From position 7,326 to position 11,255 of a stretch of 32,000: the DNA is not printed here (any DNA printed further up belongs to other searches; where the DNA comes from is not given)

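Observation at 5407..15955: Duplicated operon architecture: FkpA-like chaperone + tiny secreted ORF + giant Sec-exported multicopper oxidase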

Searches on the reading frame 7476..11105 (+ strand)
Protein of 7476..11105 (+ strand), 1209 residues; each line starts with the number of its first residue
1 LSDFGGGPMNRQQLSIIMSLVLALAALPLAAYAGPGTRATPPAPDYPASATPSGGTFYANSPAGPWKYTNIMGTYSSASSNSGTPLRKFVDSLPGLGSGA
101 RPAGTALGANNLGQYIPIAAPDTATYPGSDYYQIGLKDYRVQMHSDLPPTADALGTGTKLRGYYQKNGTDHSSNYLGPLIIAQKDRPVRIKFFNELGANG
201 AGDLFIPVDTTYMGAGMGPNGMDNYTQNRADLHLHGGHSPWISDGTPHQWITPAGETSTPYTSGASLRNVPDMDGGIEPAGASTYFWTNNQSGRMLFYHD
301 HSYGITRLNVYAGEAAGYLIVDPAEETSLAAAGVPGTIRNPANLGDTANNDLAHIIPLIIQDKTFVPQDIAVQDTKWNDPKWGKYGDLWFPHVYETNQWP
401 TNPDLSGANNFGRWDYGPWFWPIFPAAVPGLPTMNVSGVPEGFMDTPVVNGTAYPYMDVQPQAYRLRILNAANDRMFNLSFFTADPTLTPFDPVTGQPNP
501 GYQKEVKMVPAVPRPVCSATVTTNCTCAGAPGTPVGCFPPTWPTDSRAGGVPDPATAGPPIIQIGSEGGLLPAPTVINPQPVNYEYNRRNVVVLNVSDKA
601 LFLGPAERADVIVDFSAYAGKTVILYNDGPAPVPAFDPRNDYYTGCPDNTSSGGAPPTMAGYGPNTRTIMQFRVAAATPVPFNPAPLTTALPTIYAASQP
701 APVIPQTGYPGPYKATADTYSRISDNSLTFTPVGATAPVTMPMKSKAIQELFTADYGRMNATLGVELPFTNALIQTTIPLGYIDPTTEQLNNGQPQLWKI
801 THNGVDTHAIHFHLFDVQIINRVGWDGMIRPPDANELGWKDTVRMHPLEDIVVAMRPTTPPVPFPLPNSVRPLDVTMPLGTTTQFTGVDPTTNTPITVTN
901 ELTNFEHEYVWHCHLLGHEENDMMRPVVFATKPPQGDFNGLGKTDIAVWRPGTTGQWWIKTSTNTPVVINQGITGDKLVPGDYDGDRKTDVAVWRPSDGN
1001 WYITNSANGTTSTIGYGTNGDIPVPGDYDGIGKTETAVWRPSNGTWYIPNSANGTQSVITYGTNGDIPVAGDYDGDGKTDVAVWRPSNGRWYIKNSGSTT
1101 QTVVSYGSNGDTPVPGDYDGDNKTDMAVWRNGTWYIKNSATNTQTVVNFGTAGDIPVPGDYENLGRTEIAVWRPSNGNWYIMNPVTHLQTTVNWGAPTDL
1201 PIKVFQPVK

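Call 3: search_protein_families(library=pfam, proteins=[window:7476-11105:+], max_evalue=0.01)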
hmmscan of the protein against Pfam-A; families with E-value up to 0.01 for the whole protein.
window:7476-11105:+ (1209 aa): 4 families
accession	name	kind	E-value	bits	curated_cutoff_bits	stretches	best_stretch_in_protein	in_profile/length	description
PF13517.12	FG-GAP_3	-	8.9e-16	58.7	26.9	4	1072-1128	1-61/61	FG-GAP-like repeat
PF01839.29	FG-GAP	-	1.6e-11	44.3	22.1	1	1065-1083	2-20/37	FG-GAP repeat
PF07731.20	Cu-oxidase_2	-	2.4e-08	34.2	20.4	1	786-860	33-110/137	Multicopper oxidase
PF07732.21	Cu-oxidase_3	-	0.00025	21.5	21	0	276-323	74-116/119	Multicopper oxidase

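Call 51: search_protein_families(library=ncbifam, proteins=[window:7500-11105:+], max_evalue=0.01)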
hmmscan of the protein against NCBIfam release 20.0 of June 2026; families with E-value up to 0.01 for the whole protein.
window:7500-11105:+ (1201 aa): 4 families
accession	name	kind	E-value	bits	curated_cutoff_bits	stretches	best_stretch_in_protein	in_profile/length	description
NF045554.1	AmiPhnlOxPhsA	equivalog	1.7e-30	106.2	950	4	440-474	243-277/581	O-aminophenol oxidase PhsA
NF008205.1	PRK10965.1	equivalog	3.9e-15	55.7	525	1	432-473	207-249/529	multicopper oxidase CueO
NF008135.0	PRK10883.1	equivalog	1.1e-06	27.4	581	1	432-473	204-246/471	cell division protein FtsP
TIGR01480.1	copper_res_A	subfamily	0.0051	15.3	478.95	0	899-920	570-591/593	copper resistance system multicopper oxidase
